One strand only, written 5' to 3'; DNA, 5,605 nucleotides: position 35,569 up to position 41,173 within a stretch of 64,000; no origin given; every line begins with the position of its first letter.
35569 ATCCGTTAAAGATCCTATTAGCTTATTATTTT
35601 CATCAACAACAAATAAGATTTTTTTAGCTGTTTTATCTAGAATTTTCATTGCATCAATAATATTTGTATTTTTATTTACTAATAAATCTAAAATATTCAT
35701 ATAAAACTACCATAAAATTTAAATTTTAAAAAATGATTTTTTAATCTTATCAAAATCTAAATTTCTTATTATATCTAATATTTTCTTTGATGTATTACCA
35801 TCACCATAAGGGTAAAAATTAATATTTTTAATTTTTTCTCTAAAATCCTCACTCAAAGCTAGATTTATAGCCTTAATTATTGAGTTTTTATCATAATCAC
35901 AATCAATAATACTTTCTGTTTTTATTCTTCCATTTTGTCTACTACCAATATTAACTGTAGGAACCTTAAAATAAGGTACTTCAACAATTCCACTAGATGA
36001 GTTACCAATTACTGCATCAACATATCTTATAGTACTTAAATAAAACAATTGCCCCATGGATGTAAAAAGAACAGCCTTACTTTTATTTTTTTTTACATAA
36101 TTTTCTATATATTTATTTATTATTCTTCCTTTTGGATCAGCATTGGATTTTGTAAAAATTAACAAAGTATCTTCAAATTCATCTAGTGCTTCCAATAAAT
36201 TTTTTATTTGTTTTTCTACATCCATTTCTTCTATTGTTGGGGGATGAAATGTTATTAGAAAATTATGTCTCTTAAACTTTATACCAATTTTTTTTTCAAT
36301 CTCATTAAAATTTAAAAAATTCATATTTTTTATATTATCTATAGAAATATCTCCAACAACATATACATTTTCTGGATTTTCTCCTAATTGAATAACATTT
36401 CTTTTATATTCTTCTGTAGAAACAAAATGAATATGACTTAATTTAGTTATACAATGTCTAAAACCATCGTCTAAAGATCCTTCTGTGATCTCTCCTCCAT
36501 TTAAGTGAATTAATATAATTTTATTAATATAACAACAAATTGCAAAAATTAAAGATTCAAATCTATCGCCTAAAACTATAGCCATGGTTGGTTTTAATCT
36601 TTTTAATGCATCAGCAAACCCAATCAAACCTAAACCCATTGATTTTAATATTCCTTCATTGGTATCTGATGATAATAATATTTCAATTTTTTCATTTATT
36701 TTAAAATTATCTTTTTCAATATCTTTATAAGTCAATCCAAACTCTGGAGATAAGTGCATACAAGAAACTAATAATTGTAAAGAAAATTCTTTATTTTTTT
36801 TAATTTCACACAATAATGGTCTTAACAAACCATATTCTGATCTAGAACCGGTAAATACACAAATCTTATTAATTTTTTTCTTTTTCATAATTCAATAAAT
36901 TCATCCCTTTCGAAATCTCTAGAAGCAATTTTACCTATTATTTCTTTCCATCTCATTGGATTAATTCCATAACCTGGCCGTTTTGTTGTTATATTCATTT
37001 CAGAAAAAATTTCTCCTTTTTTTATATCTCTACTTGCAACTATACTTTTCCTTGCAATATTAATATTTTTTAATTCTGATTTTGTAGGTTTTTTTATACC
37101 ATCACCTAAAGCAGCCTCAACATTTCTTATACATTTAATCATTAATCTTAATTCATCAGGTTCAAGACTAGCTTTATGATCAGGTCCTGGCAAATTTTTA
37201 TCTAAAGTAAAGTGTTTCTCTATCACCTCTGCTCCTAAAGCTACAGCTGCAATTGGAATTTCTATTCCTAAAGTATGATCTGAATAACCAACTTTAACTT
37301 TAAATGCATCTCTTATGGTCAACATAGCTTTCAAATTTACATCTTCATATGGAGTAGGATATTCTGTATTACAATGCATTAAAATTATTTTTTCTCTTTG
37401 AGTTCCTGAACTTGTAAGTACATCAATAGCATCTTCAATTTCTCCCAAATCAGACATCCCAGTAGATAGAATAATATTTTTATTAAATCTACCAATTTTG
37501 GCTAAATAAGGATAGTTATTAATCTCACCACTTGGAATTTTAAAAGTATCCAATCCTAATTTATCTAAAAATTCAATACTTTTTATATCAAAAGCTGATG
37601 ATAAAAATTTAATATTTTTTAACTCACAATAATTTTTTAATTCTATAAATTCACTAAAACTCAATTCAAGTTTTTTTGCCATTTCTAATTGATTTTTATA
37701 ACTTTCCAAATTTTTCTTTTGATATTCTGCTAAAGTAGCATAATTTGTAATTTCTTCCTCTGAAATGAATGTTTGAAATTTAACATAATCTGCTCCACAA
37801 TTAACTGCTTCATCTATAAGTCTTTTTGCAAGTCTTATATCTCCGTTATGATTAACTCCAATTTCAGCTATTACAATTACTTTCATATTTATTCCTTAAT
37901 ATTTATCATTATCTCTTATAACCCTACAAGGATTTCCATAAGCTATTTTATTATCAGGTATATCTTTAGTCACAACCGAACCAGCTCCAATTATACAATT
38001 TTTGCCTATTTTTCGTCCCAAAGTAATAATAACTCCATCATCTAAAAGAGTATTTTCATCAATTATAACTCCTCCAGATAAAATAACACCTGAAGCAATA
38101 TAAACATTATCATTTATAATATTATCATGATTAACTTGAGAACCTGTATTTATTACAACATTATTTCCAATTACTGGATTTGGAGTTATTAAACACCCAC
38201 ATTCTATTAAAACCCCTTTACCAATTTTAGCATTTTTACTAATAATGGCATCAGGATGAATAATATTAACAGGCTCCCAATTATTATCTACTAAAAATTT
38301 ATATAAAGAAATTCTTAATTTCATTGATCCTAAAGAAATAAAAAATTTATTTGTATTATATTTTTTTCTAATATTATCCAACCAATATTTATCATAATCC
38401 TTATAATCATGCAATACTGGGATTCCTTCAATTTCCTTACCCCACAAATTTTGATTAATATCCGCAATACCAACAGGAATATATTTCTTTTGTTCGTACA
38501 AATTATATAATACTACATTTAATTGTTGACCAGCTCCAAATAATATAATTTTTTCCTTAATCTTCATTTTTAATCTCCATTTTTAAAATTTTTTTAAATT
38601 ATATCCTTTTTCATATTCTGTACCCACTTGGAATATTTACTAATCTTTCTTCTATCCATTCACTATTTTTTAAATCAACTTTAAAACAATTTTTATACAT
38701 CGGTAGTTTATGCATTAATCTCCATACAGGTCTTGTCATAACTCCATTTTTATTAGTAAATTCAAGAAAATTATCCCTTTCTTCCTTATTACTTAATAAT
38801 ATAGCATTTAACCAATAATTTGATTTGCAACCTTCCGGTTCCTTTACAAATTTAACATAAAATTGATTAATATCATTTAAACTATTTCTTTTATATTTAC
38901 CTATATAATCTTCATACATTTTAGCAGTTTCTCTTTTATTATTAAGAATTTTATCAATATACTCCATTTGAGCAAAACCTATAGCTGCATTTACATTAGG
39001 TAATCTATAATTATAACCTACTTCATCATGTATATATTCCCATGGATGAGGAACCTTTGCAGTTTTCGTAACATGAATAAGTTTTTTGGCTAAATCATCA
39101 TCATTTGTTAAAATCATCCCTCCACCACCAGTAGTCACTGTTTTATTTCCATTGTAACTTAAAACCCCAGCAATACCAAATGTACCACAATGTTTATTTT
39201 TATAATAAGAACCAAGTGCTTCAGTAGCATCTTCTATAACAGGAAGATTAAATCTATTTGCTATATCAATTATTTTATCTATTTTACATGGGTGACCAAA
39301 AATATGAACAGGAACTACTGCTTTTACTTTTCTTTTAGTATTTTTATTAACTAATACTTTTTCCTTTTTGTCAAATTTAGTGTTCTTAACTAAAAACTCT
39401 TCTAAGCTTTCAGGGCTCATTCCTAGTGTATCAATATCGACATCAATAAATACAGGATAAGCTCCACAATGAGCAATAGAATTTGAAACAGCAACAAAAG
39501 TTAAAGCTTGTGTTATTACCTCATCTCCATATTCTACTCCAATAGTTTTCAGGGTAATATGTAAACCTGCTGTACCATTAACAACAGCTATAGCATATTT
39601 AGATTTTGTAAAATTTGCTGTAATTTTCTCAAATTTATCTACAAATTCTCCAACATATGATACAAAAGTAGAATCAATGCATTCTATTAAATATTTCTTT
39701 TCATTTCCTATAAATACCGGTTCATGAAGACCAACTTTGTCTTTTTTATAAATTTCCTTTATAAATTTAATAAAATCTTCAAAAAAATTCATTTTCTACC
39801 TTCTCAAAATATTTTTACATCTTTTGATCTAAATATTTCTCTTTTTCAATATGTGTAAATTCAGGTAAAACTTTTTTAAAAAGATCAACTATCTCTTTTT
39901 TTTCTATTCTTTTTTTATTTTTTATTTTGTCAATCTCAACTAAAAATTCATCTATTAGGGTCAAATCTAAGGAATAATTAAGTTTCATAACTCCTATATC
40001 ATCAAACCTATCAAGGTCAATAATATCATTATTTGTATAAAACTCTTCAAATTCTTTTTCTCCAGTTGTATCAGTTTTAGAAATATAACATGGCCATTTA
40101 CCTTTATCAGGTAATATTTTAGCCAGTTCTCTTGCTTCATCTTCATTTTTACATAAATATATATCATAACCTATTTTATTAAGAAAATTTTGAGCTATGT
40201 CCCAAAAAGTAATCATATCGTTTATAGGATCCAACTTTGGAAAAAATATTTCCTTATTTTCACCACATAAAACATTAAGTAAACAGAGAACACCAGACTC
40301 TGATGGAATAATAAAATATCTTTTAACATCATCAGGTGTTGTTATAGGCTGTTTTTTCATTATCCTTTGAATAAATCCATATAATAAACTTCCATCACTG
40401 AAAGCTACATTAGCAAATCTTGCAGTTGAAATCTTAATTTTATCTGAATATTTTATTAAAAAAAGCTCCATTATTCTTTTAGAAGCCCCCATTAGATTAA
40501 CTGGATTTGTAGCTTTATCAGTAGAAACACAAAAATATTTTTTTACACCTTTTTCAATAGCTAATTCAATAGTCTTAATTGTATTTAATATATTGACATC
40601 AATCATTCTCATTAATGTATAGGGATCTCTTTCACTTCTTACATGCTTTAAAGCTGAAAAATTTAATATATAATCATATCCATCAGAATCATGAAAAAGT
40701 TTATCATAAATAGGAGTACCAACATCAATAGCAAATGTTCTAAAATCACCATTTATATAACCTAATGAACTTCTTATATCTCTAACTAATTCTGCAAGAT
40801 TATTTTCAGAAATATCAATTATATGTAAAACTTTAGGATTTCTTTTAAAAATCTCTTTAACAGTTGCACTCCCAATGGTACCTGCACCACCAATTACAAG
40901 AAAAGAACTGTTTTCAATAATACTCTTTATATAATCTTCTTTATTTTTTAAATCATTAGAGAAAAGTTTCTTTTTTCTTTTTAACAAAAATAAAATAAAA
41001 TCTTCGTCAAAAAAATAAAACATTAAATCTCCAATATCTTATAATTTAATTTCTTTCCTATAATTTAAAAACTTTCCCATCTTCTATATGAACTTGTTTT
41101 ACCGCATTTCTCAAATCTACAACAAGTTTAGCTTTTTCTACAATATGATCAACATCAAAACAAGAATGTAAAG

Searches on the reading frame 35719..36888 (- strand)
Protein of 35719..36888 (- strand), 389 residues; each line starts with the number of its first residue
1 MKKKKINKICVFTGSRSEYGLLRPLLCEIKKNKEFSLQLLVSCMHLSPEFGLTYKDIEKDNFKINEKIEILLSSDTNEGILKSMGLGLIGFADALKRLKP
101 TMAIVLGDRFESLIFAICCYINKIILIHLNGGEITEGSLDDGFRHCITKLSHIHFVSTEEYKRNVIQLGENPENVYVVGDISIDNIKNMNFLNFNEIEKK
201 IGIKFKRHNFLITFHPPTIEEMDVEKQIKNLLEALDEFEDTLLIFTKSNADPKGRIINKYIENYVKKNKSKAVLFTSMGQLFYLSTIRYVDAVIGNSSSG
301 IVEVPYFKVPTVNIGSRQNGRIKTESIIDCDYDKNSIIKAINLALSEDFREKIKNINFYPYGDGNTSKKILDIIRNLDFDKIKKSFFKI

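Call 51: search_protein_families(library=pfam, proteins=[window:35719-36888:-], max_evalue=0.00001)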
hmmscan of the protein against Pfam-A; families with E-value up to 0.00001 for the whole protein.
window:35719-36888:- (389 aa): 1 family
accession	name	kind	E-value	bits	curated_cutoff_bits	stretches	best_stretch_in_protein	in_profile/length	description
PF02350.25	Epimerase_2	-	5.6e-86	289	30.6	1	28-375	2-347/347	UDP-N-acetylglucosamine 2-epimerase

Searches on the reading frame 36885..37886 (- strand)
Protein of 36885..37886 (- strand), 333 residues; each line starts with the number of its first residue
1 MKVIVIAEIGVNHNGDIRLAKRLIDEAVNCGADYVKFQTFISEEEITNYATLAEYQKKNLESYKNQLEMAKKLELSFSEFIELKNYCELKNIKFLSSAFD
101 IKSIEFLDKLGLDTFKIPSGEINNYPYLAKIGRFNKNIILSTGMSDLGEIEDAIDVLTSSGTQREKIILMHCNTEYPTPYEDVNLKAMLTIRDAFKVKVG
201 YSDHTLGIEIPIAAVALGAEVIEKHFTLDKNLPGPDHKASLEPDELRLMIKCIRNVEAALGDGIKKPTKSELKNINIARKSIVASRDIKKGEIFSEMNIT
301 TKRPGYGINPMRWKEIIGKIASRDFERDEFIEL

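Call 51: search_protein_families(library=pfam, proteins=[window:36885-37886:-], max_evalue=0.00001)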
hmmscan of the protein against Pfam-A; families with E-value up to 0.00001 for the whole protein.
window:36885-37886:- (333 aa): 2 families
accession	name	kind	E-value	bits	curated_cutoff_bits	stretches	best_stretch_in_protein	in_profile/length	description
PF03102.20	NeuB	-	5.9e-99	330.8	22.1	1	23-265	1-241/241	NeuB family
PF08666.17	SAF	-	7.1e-11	42.9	21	1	280-331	2-57/63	SAF domain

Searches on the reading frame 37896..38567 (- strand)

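Call 51: search_protein_families(library=pfam, proteins=[window:37896-38567:-], max_evalue=0.00001)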
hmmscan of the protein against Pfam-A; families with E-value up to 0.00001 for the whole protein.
window:37896-38567:- (223 aa): 2 families
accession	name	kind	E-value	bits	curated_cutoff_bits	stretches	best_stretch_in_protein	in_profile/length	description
PF00132.30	Hexapep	-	7.2e-16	57.6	27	0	166-201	1-36/36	Bacterial transferase hexapeptide (six repeats)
PF25084.1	LbH_EIF2B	-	7.3e-07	29.6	54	1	103-192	18-104/105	EIF2B subunit epsilon LbH domain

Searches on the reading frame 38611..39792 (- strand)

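Call 51: search_protein_families(library=pfam, proteins=[window:38611-39792:-], max_evalue=0.00001)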
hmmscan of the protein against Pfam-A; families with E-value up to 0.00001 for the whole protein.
window:38611-39792:- (393 aa): 1 family
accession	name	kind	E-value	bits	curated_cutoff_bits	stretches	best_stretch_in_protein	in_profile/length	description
PF01041.23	DegT_DnrJ_EryC1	-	2e-89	300.8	19.8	1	30-390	6-344/360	DegT/DnrJ/EryC1/StrS aminotransferase family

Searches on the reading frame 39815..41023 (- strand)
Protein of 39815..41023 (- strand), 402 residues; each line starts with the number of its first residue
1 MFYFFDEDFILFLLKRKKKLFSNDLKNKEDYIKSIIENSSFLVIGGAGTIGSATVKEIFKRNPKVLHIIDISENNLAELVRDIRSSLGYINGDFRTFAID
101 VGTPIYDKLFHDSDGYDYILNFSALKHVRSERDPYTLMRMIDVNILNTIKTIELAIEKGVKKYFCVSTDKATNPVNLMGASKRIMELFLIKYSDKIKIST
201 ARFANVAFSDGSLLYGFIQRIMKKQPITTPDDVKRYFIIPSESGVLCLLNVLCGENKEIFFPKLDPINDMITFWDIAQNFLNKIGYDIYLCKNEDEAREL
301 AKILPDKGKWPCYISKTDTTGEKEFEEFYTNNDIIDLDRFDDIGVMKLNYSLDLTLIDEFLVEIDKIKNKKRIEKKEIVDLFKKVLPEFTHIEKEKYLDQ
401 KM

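Call 4: search_protein_families(library=pfam, proteins=[window:39815-41023:-], max_evalue=0.1)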
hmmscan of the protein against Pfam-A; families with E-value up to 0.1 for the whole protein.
window:39815-41023:- (402 aa): 8 families
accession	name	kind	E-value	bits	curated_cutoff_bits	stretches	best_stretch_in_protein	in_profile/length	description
PF02719.21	Polysacc_synt_2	-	1.6e-41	142.9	20.2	1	42-293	2-253/293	Polysaccharide biosynthesis protein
PF01370.27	Epimerase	-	1e-07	32.1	20.9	1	42-192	2-156/240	NAD dependent epimerase/dehydratase family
PF16363.11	GDP_Man_Dehyd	-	1.5e-06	28.3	27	1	42-169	1-130/332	GDP-mannose 4,6 dehydratase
PF00106.31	adh_short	-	1.3e-05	25.2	26.6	1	42-157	4-121/195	short chain dehydrogenase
PF01073.25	3Beta_HSD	-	3.1e-05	23.6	22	1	42-171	1-119/280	3-beta hydroxysteroid dehydrogenase/isomerase family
PF03435.24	Sacchrp_dh_NADP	-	0.031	15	25.1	1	42-83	2-43/129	Saccharopine dehydrogenase NADP binding domain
PF02589.21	LUD_dom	-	0.04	14.1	22.6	0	281-344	8-70/189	LUD domain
PF02254.24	TrkA_N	-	0.097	13.4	23.8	0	43-93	2-48/116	TrkA-N domain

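Call 5: search_protein_families(library=ncbifam, proteins=[window:39815-41023:-], max_evalue=0.1)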
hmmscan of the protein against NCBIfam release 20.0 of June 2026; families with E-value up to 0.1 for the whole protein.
window:39815-41023:- (402 aa): 16 families
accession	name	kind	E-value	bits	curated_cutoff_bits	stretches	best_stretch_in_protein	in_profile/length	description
TIGR04130.1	FnlA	equivalog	9.3e-24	83.9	730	1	38-264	4-226/337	UDP-N-acetylglucosamine 4,6-dehydratase/5-epimerase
TIGR03589.1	PseB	equivalog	2.4e-22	79.3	407.75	1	36-266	2-230/324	UDP-N-acetylglucosamine 4,6-dehydratase (inverting)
TIGR01179.1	galE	equivalog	5.1e-08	32.1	262.3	1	41-187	2-154/332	UDP-glucose 4-epimerase GalE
TIGR01181.1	dTDP_gluc_dehyt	equivalog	7.5e-05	21.9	365.1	1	41-170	2-127/321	dTDP-glucose 4,6-dehydratase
NF004849.1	PRK06200.1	equivalog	0.00047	19.4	330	1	36-98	4-65/269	3-(cis-5,6-dihydroxycyclohexa-1,3-dien-1-yl)propanoate dehydrogenase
NF005881.0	PRK07832.1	equivalog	0.00063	19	296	1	36-160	7-134/287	SDR family oxidoreductase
NF053786.1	DcplherypntRedDprE2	equivalog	0.0024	17.5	250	1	35-149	5-122/252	decaprenylphospho-beta-D-erythro-pentofuranosid-2-ulose 2-reductase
NF006619.0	PRK09186.1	equivalog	0.0077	15.9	255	1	36-86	2-51/256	oxidoreductase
NF047420.2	EF_P_mod_YmfI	equivalog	0.011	15.5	238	1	41-157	2-117/236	elongation factor P 5-aminopentanone reductase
NF050062.1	FlagModPtmA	equivalog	0.02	14.4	350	1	36-86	2-51/256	flagellin modification protein PtmA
TIGR02197.1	heptose_epim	equivalog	0.026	13.7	274.6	0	42-80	2-42/316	ADP-glyceromanno-heptose 6-epimerase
NF005449.0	PRK07041.1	equivalog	0.027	14.3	257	1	36-121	5-85/240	SDR family oxidoreductase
TIGR03206.1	benzo_BadH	equivalog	0.032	13.6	431.2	1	37-88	2-52/250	2-hydroxycyclohexanecarboxyl-CoA dehydrogenase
NF007490.0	PRK10084.1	subfamily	0.043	12.8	649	1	41-155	3-111/361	dTDP-glucose 4,6-dehydratase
NF042950.1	3PPDhyd_Dh_HcaB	equivalog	0.081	12.3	450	0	34-98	2-65/269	3-phenylpropionate-dihydrodiol/cinnamic acid-dihydrodiol dehydrogenase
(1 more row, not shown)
